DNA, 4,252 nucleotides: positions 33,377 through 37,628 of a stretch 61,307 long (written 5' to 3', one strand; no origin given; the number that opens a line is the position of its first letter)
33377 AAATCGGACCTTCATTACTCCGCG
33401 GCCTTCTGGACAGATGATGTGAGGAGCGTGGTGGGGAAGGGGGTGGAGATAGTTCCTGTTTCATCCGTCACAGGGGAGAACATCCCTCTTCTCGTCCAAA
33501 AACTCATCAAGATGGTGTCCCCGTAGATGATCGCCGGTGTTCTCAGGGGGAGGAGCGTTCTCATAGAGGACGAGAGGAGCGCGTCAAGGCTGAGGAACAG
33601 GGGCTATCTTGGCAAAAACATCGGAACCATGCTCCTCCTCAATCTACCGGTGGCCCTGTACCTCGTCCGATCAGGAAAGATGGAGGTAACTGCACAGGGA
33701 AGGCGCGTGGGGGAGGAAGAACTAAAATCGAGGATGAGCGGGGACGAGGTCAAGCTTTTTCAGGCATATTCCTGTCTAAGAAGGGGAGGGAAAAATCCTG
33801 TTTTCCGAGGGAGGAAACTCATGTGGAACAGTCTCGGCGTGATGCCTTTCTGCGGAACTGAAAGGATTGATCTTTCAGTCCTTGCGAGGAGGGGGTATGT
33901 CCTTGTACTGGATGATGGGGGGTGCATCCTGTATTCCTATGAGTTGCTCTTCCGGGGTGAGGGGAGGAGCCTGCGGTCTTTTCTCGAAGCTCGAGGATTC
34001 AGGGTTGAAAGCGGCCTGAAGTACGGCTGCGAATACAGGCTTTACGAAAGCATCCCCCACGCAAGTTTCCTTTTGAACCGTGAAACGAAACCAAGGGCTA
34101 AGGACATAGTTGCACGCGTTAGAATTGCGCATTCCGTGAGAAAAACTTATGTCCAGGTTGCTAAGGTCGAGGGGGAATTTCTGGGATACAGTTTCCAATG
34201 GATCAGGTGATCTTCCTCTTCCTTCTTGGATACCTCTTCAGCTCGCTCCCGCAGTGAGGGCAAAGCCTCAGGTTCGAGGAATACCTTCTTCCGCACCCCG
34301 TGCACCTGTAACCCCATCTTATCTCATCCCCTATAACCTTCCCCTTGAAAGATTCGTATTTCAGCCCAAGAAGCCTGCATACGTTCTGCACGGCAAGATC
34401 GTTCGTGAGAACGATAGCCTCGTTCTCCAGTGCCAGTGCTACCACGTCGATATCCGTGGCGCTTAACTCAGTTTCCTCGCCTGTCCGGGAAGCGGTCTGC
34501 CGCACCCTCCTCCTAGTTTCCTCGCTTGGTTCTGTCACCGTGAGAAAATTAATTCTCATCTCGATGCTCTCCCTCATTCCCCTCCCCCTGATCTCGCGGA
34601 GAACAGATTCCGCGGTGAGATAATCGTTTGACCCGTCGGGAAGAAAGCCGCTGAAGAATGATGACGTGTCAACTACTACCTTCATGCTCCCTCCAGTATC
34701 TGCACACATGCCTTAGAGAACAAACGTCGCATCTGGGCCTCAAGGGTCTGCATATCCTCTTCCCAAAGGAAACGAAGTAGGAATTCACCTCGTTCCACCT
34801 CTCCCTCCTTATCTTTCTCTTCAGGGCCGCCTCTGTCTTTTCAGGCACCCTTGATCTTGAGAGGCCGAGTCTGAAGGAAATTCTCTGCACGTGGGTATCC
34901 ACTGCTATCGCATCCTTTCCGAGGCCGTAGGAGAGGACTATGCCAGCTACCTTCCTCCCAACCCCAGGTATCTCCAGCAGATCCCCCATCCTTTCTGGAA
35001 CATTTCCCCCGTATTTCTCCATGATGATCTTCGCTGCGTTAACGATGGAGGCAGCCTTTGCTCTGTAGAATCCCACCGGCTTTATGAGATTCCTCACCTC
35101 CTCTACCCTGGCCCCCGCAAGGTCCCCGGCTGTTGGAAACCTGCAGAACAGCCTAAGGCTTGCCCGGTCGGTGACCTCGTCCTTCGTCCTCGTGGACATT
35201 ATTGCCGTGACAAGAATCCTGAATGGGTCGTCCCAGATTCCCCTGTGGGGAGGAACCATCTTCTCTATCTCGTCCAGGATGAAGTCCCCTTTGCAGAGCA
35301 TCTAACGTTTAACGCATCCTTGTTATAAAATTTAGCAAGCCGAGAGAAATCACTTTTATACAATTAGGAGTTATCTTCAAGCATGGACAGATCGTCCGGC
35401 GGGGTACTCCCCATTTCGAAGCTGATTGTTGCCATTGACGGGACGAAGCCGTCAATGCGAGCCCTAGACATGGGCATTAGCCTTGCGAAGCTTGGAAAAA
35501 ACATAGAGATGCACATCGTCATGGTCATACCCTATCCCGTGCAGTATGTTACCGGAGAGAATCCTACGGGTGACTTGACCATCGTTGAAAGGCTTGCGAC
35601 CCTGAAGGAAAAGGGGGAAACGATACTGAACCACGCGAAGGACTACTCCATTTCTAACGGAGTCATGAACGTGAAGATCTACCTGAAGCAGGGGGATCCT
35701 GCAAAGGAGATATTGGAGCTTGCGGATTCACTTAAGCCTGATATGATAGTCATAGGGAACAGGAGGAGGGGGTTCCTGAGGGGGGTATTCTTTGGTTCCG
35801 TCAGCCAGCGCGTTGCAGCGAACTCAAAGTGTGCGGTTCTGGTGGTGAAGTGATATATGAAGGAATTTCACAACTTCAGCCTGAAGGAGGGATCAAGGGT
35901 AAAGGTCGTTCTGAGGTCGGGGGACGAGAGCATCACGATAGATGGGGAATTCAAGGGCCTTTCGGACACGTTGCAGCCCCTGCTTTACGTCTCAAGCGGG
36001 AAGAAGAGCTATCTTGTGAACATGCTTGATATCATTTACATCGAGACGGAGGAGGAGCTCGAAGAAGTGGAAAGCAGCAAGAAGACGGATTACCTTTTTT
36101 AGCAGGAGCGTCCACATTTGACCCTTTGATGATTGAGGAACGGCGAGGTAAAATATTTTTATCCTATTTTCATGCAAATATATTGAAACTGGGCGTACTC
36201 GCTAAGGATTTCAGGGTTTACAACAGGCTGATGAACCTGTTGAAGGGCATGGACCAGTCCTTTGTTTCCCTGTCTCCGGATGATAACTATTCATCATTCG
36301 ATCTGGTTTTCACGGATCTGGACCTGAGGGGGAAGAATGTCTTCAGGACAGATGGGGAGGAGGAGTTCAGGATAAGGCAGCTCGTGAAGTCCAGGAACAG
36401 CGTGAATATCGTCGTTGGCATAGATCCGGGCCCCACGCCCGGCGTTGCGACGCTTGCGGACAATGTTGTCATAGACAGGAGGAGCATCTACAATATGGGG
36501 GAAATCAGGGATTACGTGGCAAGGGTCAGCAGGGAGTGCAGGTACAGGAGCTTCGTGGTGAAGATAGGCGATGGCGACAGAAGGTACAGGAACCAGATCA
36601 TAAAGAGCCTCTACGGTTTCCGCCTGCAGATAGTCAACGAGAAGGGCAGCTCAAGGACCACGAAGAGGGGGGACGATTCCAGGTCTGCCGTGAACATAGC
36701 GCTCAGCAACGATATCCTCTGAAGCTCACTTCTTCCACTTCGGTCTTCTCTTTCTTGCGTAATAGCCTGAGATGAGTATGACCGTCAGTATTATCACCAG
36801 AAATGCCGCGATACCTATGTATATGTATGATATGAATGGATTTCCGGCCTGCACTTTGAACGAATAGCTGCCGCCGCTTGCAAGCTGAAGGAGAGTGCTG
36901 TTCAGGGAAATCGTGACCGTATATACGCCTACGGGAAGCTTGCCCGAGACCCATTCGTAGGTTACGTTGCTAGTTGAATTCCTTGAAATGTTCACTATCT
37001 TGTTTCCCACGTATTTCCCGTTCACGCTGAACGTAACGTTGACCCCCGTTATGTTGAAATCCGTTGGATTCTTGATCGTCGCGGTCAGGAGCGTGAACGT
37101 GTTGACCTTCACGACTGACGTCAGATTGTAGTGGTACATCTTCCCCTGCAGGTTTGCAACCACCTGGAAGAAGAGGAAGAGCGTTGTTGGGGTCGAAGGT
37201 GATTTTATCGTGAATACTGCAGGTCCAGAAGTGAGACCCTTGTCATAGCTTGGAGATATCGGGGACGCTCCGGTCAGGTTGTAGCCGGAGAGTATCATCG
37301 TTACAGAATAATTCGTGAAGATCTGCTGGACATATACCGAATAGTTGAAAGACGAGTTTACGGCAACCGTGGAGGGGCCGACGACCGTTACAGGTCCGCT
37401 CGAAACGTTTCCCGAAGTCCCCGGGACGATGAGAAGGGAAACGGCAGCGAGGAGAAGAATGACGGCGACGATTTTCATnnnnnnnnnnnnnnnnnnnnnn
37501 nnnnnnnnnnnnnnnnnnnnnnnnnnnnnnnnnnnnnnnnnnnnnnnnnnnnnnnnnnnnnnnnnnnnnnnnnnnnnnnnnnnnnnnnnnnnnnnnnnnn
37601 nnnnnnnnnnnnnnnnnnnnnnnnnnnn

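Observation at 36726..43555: Giant AglB fused to a sequon-saturated surface domain and coupled to a second sequon-rich anchored protein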

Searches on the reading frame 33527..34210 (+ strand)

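Call 58: search_protein_families(library=pfam, proteins=[window:33527-34210:+], max_evalue=0.001)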
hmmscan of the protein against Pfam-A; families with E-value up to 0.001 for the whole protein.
window:33527-34210:+ (227 aa): 2 families
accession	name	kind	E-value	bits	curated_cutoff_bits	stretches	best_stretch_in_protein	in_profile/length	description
PF01974.23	tRNA_int_endo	-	7.5e-12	45.6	27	1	153-211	11-75/85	tRNA intron endonuclease, catalytic C-terminal domain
PF02778.19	tRNA_int_endo_N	-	3.2e-10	39.8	21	1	3-66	2-66/67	tRNA intron endonuclease, N-terminal domain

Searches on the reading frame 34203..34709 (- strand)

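Call 58: search_protein_families(library=pfam, proteins=[window:34203-34709:-], max_evalue=0.001)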
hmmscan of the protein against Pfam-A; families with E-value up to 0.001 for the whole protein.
window:34203-34709:- (168 aa): 2 families
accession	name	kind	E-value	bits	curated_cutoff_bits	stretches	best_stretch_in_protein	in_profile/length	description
PF17146.10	PIN_6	-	3.2e-17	63.2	27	1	11-95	1-86/87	PIN domain of ribonuclease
PF08745.17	PIN_5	-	2.2e-05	24.4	27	1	66-118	141-190/205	PINc domain ribonuclease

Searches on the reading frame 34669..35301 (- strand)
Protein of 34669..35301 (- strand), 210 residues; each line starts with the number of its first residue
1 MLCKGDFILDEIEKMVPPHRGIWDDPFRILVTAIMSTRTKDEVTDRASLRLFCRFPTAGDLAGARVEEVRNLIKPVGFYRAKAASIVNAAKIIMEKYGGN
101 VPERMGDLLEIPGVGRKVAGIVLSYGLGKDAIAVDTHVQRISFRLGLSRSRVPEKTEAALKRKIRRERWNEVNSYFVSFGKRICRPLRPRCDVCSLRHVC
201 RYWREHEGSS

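Call 58: search_protein_families(library=pfam, proteins=[window:34669-35301:-], max_evalue=0.001)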
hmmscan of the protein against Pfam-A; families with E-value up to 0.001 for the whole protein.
window:34669-35301:- (210 aa): 2 families
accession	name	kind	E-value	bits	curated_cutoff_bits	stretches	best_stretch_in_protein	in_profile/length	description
PF00730.31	HhH-GPD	-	2.9e-23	82.7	26.2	1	31-165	1-107/108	HhH-GPD superfamily base excision DNA repair protein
PF00633.29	HHH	-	0.00039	20.6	24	1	102-125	7-30/30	Helix-hairpin-helix motif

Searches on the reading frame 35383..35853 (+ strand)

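Call 58: search_protein_families(library=pfam, proteins=[window:35383-35853:+], max_evalue=0.001)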
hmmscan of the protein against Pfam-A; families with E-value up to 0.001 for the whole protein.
window:35383-35853:+ (156 aa): 1 family
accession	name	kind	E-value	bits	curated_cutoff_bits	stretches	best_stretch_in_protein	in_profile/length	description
PF00582.32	Usp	-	1.2e-27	97.6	24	1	12-156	3-141/141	Universal stress protein family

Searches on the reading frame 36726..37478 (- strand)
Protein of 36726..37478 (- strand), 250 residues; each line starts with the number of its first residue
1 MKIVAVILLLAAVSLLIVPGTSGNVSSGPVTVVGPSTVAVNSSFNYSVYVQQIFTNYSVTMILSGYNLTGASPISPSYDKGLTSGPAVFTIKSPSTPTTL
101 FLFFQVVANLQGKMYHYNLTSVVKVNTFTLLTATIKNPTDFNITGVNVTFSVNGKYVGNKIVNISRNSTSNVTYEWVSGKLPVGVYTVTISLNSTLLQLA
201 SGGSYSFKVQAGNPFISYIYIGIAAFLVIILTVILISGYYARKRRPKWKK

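Call 3: search_protein_families(library=pfam, proteins=[window:36726-37478:-], max_evalue=0.1)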
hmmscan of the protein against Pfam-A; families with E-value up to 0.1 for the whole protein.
window:36726-37478:- (250 aa): 2 families
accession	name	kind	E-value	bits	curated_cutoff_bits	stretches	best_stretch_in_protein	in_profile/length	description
PF07705.17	CARDB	-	0.0067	17.1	22.7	1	124-189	16-80/101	CARDB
PF23861.1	Ribophorin_II_2nd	-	0.049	14.2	23.4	0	106-205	1-99/105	Ribophorin II second domain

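Call 4: search_protein_families(library=ncbifam, proteins=[window:36726-37478:-], max_evalue=0.1)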
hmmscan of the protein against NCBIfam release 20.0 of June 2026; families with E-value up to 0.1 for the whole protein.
window:36726-37478:- (250 aa): 0 families

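Call 10: find_homologous_proteins(query=window:36729-37478:-, max_evalue=0.001)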
Query window:36729-37478:- (250 aa): 34 proteins with E <= 0.001 among 1896 candidates.
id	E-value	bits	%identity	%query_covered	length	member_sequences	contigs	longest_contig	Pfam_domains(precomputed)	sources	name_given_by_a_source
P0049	1.1e-150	518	100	100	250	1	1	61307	-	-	-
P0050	7.1e-126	437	80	100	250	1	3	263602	-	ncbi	ncbi:MAG: hypothetical protein QXO03_00225 [Thermoplasmatales archaeon]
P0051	2.4e-121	422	75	100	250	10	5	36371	-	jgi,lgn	-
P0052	1.6e-120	419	77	100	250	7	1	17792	-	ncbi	ncbi:MAG: hypothetical protein QXX75_01925 [Thermoplasmatales archaeon]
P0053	1.5e-97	344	66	98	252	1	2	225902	-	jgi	jgi:hypothetical protein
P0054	2.7e-95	336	63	100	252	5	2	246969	-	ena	-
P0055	4.9e-95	336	65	95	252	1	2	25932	-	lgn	-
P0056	3.7e-89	316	59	96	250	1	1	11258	-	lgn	-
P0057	4.0e-87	310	58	100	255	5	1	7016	-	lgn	-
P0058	7.9e-87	309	59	100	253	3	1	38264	-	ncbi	-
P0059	1.1e-86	308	59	98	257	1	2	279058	-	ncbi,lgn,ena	-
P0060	1.7e-85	304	60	99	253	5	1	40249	-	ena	-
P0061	1.7e-85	304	64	90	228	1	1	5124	-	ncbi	-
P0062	4.1e-85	303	59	99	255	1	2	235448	-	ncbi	ncbi:MAG: hypothetical protein ACP5UZ_00610 [Thermoplasmata archaeon]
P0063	3.0e-84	300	60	93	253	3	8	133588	-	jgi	jgi:hypothetical protein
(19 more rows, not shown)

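Call 20: predict_structure(alignment_id=A1)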
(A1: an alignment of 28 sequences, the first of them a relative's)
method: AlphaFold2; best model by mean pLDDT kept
length: 250 residues; sequences in the alignment: 28
mean_pLDDT: 82.1   pTM: 0.53
mean pLDDT of the five models: 82.1, 81.9, 81.7, 78.6, 78.7
residues with pLDDT >= 90: 71; 70-90: 140; 50-70: 28; < 50: 11
segments of 3 or more residues with pLDDT < 50: 14-22
pLDDT, mean of each block of 10 residues (from residue 1): 61 47 72 86 89 89 87 85 84 89 92 91 85 91 90 89 92 83 86 87 83 67 85 81 61
secondary structure, 60 per line:
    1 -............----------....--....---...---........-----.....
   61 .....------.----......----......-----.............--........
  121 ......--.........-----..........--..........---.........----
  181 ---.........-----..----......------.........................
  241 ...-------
elements in order: H2-13 E24-27 E30-33 E37-39 E43-50 E56-65 E77-82 E87-92 E98-110 E113-126 E129-137 E143-152 E155-164 E168-176 E184-192 E204-209 H216-243

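Call 23: fold_search(model_id=the predicted structure, library=pdb)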
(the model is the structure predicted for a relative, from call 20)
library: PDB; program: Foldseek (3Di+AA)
matches with E <= 10: 1698; with E <= 0.001: 121
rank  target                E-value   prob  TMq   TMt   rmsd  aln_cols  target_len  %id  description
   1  1fie_A                1.5e-06  1.00  0.26  0.12  14.0       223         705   14  RECOMBINANT HUMAN COAGULATION FACTOR XIII (released 1997-02-12)
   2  1ggu_B                3.8e-06  1.00  0.26  0.11  13.8       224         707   13  HUMAN FACTOR XIII WITH CALCIUM BOUND IN THE ION SITE (released 1999-09-16)
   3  1ggy_A                5.8e-06  1.00  0.25  0.11  14.3       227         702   15  HUMAN FACTOR XIII WITH YTTERBIUM BOUND IN THE ION SITE (released 1999-02-16)
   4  1f13_B                6.1e-06  1.00  0.24  0.11  14.1       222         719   14  RECOMBINANT HUMAN CELLULAR COAGULATION FACTOR XIII (released 1998-08-12)
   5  1evu_B                8.4e-06  1.00  0.26  0.11  14.5       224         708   14  HUMAN FACTOR XIII WITH CALCIUM BOUND IN THE ION SITE (released 2000-05-10)
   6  1ggy_B                8.4e-06  1.00  0.25  0.11  14.9       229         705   13  HUMAN FACTOR XIII WITH YTTERBIUM BOUND IN THE ION SITE (released 1999-02-16)
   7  1qrk_A                1.3e-05  1.00  0.24  0.11  14.9       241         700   14  HUMAN FACTOR XIII WITH STRONTIUM BOUND IN THE ION SITE (released 1999-07-02)
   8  1ggt_B                1.4e-05  1.00  0.24  0.10  14.1       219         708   14  THREE-DIMENSIONAL STRUCTURE OF A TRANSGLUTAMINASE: HUMAN BLOOD COAGULATION FACTOR XIII (released 1995-07-31)
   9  1f13_A                1.5e-05  1.00  0.26  0.11  13.8       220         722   14  RECOMBINANT HUMAN CELLULAR COAGULATION FACTOR XIII (released 1998-08-12)
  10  6kzb_C                1.6e-05  1.00  0.26  0.12  14.1       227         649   10  Transglutaminase2 complexed with calcium (released 2020-12-09)
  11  1ex0_A                1.7e-05  1.00  0.27  0.12  14.2       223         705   14  HUMAN FACTOR XIII, MUTANT W279F ZYMOGEN (released 2003-12-23)
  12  1fie_B                1.7e-05  1.00  0.26  0.11  14.5       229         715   13  RECOMBINANT HUMAN COAGULATION FACTOR XIII (released 1997-02-12)
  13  1qrk_B                1.7e-05  1.00  0.24  0.10  14.9       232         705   13  HUMAN FACTOR XIII WITH STRONTIUM BOUND IN THE ION SITE (released 1999-07-02)
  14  5mhl_B                1.7e-05  1.00  0.24  0.11  13.1       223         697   12  FXIIIa in complex with the inhibitor Mi0621 (released 2017-12-20)
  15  8cmt_A                1.9e-05  1.00  0.23  0.10  14.2       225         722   13  Structure of the plasma coagulation Factor XIII A2B2 heterotetrameric complex. (released 2024-09-11)
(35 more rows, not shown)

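Call 63: search_protein_families(library=pfam, alignment_id=A1, max_evalue=0.1)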
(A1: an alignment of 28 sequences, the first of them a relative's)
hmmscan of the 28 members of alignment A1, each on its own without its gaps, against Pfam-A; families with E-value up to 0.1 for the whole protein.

A. member 1, P0049 (250 aa): 2 families
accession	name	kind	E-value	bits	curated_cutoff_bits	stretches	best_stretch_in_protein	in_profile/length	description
PF07705.17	CARDB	-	0.0067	17.1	22.7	1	124-189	16-80/101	CARDB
PF23861.1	Ribophorin_II_2nd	-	0.049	14.2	23.4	0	106-205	1-99/105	Ribophorin II second domain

B. families by the number of members that match (of 28 scanned): 24 families
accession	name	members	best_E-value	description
PF07705.17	CARDB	27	4e-05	CARDB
PF11797.14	WxLIP_HBD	11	0.00024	WxL Interacting Protein, host binding domain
PF17957.7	Big_7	11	0.0023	Bacterial Ig domain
PF24421.1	Ig_J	7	0.013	Tip attachment protein J, Ig-like domain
PF23861.1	Ribophorin_II_2nd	5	0.012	Ribophorin II second domain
PF06365.17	CD34_antigen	3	0.034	CD34/Podocalyxin family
PF15102.11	TMEM154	3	0.043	TMEM154 protein family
PF12698.13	ABC2_membrane_3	2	0.026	ABC-2 family transporter protein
PF02687.27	FtsX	2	0.037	FtsX-like permease C-terminal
PF17410.7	Stevor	2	0.075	Subtelomeric Variable Open Reading frame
PF17872.7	AAA_lid_10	1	0.0055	AAA lid domain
PF24542.1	Ig_TPPC8_C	1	0.014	TPPC8 C-terminal Ig-like domain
PF10717.14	ODV-E18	1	0.022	Occlusion-derived virus envelope protein ODV-E18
PF09162.16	Tap-RNA_bind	1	0.035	Tap, RNA-binding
PF19077.6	Big_13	1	0.038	Bacterial Ig-like domain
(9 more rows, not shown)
